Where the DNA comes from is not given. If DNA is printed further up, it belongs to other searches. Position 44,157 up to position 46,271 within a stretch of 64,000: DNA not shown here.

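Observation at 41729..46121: nuoI is split in two by a ~4.2 kb in-frame cassette encoding NuoE/F-like and [2Fe-2S]/GltD-like modules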

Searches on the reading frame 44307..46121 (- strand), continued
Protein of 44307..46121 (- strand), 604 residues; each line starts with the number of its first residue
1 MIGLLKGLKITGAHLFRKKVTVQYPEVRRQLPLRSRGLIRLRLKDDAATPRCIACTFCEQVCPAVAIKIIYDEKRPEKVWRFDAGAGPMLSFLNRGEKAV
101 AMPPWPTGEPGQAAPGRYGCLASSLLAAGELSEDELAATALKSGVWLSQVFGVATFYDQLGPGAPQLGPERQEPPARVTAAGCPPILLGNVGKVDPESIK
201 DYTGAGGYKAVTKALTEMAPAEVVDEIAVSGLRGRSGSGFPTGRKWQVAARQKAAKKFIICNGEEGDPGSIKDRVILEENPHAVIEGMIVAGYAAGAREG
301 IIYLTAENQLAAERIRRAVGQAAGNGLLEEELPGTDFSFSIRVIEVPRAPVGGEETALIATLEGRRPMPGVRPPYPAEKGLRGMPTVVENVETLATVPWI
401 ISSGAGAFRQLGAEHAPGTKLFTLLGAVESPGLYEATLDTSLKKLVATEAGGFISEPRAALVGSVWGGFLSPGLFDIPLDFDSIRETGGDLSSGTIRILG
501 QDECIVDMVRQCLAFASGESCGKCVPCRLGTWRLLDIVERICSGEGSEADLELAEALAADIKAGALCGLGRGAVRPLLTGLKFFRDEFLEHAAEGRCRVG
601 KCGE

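Call 12: find_related_loci(query=A1, collection=genome_contigs, flank=10000)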
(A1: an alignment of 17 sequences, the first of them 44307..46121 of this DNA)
Query A1 (604 aa) in genome_contigs; peptide patterns used: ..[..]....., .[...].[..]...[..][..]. (x = any residue, [..] = any of these).
139 stretches matched a pattern; 94 encode a relative of the query (tblastn E <= 1e-3); the best 80 are kept; 79 distinct loci.
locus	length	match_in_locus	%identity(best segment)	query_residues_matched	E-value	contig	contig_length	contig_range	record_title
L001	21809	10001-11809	83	1-603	0e+0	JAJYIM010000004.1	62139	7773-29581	MAG: Actinomycetes bacterium isolate DBS2-1.bin122 NODE_773_length_62139_cov_2.601529, whole genome shotgun sequence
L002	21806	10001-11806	84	1-603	0e+0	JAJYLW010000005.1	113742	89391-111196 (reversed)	MAG: Actinomycetes bacterium isolate DBS2-1.bin96 NODE_277_length_113742_cov_4.056031, whole genome shotgun sequence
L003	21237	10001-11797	72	1-604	0e+0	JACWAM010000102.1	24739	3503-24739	MAG: Thermoleophilia bacterium isolate B_ACT_11 k141_397852, whole genome shotgun sequence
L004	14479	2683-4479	72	1-604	0e+0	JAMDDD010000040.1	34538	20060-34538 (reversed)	MAG: Actinomycetota bacterium isolate FK_Sedi_B_Bin.151 NODE_3628_length_34538_cov_4.50725, whole genome shotgun sequenc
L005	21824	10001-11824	73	1-602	0e+0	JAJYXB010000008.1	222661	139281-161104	MAG: Actinomycetes bacterium isolate FK3.bin172 NODE_49_length_222661_cov_20.657603, whole genome shotgun sequence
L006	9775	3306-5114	70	1-603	0e+0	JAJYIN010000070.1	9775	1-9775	MAG: Actinomycetes bacterium isolate DBS2-1.bin123 NODE_13560_length_9775_cov_1.798507, whole genome shotgun sequence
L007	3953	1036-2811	67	1-591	0e+0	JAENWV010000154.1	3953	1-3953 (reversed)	MAG: Thermoleophilia bacterium isolate 5_8_m_bin1 k141_78473_length_3953_cov_135.0756, whole genome shotgun sequence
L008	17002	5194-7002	66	1-602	0e+0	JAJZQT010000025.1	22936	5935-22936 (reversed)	MAG: Actinomycetes bacterium isolate SKS1.bin55 NODE_3926_length_22936_cov_16.953878, whole genome shotgun sequence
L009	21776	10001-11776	67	1-591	0e+0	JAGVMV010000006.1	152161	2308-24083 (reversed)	MAG: Thermoleophilia bacterium isolate DeMMO3_11 c_000000055137, whole genome shotgun sequence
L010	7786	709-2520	65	1-602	0e+0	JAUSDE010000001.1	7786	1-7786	MAG: Thermoleophilia bacterium isolate E14_concoct.bin.89_sub E14_k141_925408, whole genome shotgun sequence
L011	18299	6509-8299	64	1-596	0e+0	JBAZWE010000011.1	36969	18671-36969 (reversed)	MAG: Thermoleophilia bacterium isolate SO_2017_GW1_27 NODE_5174_length_36969_cov_1.005890_OW334_2017, whole genome shotg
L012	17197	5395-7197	61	1-603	0e+0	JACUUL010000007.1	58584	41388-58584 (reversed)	MAG: Thermoleophilia bacterium isolate Kmv30 NODE_175_length_58584_cov_26.241214, whole genome shotgun sequence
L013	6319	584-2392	61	1-603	0e+0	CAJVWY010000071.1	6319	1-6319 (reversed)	TPA_asm: uncultured bacterium isolate DRR093005_bin.13_MetaBAT_v2.12.1_MAG genome assembly, contig: NODE_4761_length_631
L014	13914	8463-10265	61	1-602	0e+0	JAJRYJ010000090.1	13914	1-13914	MAG: Actinomycetes bacterium isolate Dive96_bin3.284 k141_3296253, whole genome shotgun sequence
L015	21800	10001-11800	60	1-602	0e+0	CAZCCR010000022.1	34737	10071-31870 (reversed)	MAG TPA_asm: uncultured Gaiellales bacterium isolate binchicken_co253_66 genome assembly, contig: NODE_474_length_34737_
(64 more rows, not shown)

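Call 29: search_solved_structures(query=window:44307-46121:-, max_evalue=1e-115, show_alignments=2)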
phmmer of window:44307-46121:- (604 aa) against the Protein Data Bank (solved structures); distinct sequences matched with E-value up to 1e-115: 5.
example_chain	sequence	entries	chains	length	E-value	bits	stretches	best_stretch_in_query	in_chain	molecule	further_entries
9bov_B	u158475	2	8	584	1.6e-126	426.8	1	186-602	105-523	NADH dehydrogenase (Quinone)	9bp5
8oh5_B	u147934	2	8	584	2.4e-124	419.5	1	184-602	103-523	NAD-reducing hydrogenase subunit HoxF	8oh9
7t2r_B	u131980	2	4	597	1.9e-119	403.4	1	186-602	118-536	NiFe hydrogenase subunit B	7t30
9n5u_B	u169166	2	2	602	7.2e-118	398.1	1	186-602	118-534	NfnB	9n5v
7q4v_B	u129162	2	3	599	1.6e-117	397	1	186-602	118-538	Iron hydrogenase HydB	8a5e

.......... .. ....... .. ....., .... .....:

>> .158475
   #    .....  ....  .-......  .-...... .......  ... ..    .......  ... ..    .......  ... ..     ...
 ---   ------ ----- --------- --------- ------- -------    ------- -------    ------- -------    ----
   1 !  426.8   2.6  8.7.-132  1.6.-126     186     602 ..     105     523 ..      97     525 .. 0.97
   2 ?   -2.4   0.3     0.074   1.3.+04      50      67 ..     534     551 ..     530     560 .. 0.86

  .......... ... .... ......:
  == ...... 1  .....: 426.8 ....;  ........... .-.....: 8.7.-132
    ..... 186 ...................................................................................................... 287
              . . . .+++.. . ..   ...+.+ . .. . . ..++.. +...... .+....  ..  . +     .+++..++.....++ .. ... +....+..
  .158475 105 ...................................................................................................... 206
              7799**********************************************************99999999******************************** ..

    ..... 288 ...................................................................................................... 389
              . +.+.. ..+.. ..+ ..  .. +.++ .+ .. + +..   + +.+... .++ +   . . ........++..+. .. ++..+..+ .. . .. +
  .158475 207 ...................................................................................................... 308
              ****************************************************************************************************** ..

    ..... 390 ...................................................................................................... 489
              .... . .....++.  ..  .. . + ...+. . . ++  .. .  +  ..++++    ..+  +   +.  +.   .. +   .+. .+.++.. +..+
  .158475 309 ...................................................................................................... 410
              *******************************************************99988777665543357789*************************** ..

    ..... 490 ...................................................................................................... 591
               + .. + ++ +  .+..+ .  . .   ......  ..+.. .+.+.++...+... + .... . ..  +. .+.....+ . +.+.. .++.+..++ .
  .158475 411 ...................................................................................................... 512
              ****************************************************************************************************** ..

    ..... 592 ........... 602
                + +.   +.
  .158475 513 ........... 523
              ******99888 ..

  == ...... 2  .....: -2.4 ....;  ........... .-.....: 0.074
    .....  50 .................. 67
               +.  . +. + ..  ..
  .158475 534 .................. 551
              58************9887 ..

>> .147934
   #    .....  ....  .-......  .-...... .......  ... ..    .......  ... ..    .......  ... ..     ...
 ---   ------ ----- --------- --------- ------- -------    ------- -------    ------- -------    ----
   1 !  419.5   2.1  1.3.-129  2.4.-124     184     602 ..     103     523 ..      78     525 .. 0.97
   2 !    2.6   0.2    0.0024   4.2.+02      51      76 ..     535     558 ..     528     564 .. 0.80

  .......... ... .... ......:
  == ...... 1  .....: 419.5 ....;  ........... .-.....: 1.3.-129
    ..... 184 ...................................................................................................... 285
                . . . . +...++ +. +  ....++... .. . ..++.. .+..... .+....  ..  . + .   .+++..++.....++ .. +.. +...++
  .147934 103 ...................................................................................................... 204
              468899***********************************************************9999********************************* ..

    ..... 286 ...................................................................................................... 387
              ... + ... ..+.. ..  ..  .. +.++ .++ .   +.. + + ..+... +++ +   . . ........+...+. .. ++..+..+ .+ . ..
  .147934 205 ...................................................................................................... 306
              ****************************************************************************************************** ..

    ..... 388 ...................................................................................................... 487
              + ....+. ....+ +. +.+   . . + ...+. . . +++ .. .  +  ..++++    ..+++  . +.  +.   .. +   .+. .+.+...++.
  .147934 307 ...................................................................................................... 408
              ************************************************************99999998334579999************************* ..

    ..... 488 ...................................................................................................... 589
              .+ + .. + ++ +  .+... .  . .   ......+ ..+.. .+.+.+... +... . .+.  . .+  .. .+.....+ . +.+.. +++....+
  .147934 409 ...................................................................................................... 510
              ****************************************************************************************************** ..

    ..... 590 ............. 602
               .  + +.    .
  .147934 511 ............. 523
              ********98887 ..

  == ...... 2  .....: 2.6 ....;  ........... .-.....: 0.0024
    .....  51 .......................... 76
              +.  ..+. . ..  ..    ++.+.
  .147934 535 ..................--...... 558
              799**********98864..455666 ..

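Call 93: find_encoding_contigs(protein=window:44307-46121:-, flank=1000, max_places=3)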
Protein window:44307-46121:- (604 aa): no gene with exactly this product is on record in the collection.
